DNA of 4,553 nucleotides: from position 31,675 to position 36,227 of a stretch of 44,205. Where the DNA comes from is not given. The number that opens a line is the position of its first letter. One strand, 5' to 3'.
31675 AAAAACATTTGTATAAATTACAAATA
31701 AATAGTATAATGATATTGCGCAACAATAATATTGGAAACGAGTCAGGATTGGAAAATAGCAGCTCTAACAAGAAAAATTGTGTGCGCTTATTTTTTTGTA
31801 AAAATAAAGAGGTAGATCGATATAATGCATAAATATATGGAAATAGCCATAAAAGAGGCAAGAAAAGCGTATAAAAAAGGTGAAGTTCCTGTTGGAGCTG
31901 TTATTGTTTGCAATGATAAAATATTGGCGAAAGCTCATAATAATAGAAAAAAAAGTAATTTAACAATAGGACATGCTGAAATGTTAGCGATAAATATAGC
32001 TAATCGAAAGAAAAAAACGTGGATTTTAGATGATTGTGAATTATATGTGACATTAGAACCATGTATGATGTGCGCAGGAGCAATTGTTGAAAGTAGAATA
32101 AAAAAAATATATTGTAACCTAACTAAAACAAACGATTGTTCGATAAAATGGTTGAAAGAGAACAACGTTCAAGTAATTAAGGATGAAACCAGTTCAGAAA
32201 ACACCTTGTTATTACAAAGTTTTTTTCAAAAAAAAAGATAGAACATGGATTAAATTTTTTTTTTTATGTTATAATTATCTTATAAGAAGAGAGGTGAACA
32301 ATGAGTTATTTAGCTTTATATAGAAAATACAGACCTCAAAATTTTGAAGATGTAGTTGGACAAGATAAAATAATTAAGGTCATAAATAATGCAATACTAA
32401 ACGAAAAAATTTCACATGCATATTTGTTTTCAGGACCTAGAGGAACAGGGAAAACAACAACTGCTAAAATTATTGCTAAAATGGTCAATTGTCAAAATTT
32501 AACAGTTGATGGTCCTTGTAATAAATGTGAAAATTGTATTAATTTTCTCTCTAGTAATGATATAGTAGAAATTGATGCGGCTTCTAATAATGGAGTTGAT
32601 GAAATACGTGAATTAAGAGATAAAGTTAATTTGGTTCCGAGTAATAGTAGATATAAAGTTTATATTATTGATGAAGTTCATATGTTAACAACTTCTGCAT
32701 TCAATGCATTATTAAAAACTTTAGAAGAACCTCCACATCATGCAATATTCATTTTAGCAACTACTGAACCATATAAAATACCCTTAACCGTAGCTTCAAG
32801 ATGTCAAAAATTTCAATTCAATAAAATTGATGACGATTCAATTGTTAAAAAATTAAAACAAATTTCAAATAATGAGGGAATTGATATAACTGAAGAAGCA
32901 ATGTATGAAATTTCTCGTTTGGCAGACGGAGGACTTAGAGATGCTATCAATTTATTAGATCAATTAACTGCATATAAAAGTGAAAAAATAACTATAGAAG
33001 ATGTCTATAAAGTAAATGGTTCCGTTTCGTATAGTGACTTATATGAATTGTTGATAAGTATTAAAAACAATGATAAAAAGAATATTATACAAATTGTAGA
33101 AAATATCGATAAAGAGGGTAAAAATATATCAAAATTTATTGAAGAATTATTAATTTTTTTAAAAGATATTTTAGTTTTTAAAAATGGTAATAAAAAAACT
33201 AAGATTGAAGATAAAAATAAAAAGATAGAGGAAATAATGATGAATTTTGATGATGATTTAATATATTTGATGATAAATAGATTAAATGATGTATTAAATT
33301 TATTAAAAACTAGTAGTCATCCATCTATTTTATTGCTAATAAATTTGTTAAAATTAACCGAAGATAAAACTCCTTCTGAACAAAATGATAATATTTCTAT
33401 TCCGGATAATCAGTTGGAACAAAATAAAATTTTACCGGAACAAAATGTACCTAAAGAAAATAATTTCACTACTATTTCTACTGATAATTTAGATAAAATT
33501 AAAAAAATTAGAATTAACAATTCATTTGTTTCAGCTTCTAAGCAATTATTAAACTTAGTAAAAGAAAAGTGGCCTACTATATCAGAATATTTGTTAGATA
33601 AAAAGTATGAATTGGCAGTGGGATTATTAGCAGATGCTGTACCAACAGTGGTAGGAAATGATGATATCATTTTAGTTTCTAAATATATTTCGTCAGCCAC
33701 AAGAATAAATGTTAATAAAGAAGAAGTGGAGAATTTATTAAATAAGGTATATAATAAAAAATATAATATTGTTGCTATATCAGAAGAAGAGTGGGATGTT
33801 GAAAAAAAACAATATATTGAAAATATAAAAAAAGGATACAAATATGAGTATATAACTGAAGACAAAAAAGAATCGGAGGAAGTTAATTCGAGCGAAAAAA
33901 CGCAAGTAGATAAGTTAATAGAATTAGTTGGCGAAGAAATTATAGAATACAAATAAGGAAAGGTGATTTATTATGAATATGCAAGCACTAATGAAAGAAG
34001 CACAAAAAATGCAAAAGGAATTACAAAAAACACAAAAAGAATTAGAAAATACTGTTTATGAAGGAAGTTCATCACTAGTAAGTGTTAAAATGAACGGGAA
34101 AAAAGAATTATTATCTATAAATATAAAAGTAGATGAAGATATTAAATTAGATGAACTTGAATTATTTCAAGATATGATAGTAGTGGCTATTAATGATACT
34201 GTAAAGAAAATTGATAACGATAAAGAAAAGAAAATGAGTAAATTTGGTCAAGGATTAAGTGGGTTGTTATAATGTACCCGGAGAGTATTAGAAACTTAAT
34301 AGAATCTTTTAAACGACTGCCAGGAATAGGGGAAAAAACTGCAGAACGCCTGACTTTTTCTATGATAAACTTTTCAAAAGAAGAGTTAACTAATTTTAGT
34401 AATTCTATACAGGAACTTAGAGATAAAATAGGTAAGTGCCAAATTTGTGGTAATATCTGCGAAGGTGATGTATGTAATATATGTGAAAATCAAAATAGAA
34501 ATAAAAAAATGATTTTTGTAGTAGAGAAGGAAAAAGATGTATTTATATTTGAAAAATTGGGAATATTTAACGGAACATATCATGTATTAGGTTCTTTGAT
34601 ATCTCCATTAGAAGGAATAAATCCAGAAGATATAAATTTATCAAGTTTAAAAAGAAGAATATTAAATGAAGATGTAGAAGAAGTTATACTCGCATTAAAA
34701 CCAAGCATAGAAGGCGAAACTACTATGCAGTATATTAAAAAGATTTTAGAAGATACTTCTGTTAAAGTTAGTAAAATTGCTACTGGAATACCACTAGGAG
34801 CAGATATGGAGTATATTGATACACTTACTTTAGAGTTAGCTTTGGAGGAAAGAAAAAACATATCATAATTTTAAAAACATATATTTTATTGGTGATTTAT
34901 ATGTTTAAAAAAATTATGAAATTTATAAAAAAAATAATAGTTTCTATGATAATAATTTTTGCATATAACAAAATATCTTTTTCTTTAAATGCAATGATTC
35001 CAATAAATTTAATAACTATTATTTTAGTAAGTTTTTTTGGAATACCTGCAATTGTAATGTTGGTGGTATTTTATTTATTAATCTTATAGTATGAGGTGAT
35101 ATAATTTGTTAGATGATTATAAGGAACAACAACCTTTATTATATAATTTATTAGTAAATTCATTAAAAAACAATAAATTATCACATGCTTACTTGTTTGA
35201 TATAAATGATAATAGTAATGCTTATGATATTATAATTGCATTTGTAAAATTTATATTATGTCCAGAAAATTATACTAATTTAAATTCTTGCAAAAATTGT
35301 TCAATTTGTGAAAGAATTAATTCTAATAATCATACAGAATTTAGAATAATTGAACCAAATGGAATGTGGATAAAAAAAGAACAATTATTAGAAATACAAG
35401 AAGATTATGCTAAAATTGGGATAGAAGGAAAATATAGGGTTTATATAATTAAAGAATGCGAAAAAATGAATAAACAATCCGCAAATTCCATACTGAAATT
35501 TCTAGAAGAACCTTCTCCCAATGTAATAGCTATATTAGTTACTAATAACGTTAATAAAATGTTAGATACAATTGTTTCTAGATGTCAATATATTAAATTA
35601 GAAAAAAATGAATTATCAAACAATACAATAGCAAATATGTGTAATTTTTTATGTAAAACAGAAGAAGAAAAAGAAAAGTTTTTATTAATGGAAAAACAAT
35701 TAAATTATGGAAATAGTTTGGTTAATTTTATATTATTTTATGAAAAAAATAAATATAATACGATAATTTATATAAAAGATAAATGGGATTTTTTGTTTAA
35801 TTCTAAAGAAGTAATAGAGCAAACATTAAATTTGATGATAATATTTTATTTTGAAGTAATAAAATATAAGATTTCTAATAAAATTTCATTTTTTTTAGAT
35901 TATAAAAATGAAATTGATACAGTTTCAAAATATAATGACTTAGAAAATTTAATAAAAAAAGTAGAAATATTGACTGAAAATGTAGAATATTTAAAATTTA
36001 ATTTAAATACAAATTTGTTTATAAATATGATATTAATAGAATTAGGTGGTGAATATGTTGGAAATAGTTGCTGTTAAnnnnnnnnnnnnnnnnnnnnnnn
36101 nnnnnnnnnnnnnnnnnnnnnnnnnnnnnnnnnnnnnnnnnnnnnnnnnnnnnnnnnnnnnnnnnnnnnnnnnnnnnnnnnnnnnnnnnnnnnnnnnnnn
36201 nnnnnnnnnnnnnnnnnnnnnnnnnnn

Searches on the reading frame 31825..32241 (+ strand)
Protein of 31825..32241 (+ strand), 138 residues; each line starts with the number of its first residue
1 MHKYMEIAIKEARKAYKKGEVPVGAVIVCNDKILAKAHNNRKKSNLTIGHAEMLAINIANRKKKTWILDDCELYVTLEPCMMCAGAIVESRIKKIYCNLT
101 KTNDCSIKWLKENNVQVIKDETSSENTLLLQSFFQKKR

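Call 9: search_protein_families(library=ncbifam, proteins=[window:31825-32241:+])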
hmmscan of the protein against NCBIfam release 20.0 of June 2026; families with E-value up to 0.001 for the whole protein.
window:31825-32241:+ (138 aa): 5 families
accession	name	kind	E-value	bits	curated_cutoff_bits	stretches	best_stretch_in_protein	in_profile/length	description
NF008113.2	PRK10860.1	equivalog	6.4e-25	87.9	150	1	4-97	10-103/165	tRNA adenosine(34) deaminase TadA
TIGR00326.1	eubact_ribD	equivalog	4.1e-13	49.2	156.35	1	5-137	1-136/343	bifunctional diaminohydroxyphosphoribosylaminopyrimidine deaminase/5-amino-6-(5-phosphoribosylamino)uracil reductase RibD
TIGR02571.1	ComEB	equivalog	9.8e-09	35.3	219.45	1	50-123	69-141/151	ComE operon protein 2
NF041025.1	antiphage_deaminase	equivalog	4e-07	29.3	400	1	50-96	339-384/437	anti-phage dCTP deaminase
NF008052.0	PRK10786.1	equivalog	0.00018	20.3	500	1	3-97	5-98/367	bifunctional diaminohydroxyphosphoribosylaminopyrimidine deaminase/5-amino-6-(5-phosphoribosylamino)uracil reductase RibD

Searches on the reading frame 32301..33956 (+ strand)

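Call 9: search_protein_families(library=ncbifam, proteins=[window:32301-33956:+])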
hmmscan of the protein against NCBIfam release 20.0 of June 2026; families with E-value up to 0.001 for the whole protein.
window:32301-33956:+ (551 aa): 77 families (the best 25 are shown)
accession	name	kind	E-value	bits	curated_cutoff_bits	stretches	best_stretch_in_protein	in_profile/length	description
NF004046.1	PRK05563.1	equivalog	1.4e-160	535.9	400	1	2-546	1-564/567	DNA polymerase III subunit gamma/tau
TIGR02397.1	dnaX_nterm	equivalog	2.4e-132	441.5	250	1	3-352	1-354/355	DNA polymerase III subunit gamma/tau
NF011512.0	PRK14950.1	equivalog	6.1e-119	398.8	593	1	1-376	1-384/585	DNA polymerase III subunits gamma and tau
NF011510.0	PRK14948.1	equivalog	5.6e-117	392.1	593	1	1-503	3-511/640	DNA polymerase III subunit gamma/tau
NF011526.0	PRK14965.1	equivalog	2.1e-114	383.5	670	1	1-351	1-357/578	DNA polymerase III subunits gamma and tau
NF011514.0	PRK14953.1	equivalog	3.2e-112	375.9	536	1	1-327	1-330/488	DNA polymerase III subunits gamma and tau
NF004549.0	PRK05896.1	equivalog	7.2e-112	375.2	578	1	2-414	2-410/642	DNA polymerase III subunits gamma and tau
NF011523.0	PRK14962.1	equivalog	3.3e-106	355.9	576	1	5-497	3-454/474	DNA polymerase III subunits gamma and tau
NF005942.0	PRK07994.1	equivalog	1.1e-105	355.1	613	1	1-387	1-394/655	DNA polymerase III subunit gamma/tau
NF004962.0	PRK06305.1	equivalog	1.4e-104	350.9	559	1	2-355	3-369/465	DNA polymerase III subunits gamma and tau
NF011531.0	PRK14971.1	equivalog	9.8e-100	335.1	685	1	3-395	4-399/614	DNA polymerase III subunit gamma/tau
NF006585.0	PRK09111.1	equivalog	8.8e-98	328.5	604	1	2-326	26-357/616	DNA polymerase III subunit gamma/tau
NF006280.0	PRK08451.1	equivalog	3.2e-97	326.5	572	1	5-534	3-494/535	DNA polymerase III subunit gamma/tau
NF005173.0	PRK06647.1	equivalog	6.2e-97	325.8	623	1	7-528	7-522/568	DNA polymerase III subunits gamma and tau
NF011524.0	PRK14963.1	equivalog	2.4e-93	314.3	601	1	5-322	3-321/647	DNA polymerase III subunits gamma and tau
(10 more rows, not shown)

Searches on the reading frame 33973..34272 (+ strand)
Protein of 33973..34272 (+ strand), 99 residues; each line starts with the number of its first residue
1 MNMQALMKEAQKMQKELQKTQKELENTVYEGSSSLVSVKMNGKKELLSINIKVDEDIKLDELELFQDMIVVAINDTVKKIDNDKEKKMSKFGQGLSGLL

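Call 9: search_protein_families(library=ncbifam, proteins=[window:33973-34272:+])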
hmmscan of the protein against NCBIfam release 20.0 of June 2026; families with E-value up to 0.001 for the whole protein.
window:33973-34272:+ (99 aa): 2 families
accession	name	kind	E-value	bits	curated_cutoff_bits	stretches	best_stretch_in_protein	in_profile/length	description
TIGR00103.1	DNA_YbaB_EbfC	equivalog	1.3e-16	60.6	49.45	1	2-90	7-96/104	YbaB/EbfC family nucleoid-associated protein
NF011218.0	PRK14625.1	equivalog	3.9e-12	46.5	151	1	3-98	4-100/109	hypothetical protein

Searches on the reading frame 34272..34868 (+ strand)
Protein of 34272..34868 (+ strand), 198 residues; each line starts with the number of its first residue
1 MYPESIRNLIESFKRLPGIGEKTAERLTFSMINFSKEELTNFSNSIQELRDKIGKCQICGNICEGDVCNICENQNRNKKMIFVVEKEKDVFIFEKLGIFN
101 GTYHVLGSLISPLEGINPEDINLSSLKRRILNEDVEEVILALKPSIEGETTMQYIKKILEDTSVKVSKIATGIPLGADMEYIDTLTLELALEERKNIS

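Call 9: search_protein_families(library=ncbifam, proteins=[window:34272-34868:+])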
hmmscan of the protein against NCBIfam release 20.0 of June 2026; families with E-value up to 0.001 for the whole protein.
window:34272-34868:+ (198 aa): 1 family
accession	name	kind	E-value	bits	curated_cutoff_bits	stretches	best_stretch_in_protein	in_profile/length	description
TIGR00615.1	recR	equivalog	6.1e-73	244.5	162.55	1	1-195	2-196/196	recombination mediator RecR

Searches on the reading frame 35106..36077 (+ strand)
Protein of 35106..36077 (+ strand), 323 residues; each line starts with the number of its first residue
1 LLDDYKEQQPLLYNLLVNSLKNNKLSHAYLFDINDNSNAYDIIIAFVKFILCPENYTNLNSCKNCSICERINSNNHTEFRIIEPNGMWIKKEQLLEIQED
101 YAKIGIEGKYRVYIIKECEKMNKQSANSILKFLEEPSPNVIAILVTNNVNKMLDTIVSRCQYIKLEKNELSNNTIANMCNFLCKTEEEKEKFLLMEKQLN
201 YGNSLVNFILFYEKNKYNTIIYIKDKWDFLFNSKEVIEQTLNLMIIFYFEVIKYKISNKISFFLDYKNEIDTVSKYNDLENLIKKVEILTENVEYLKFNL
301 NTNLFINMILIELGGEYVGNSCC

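Call 52: search_protein_families(library=pfam, proteins=[window:35106-36077:+])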
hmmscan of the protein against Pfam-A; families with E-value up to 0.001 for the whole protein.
window:35106-36077:+ (323 aa): 1 family
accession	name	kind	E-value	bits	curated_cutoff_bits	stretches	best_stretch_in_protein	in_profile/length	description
PF13177.12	DNA_pol3_delta2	-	5.1e-49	166.8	27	1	9-167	2-159/161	DNA polymerase III, delta subunit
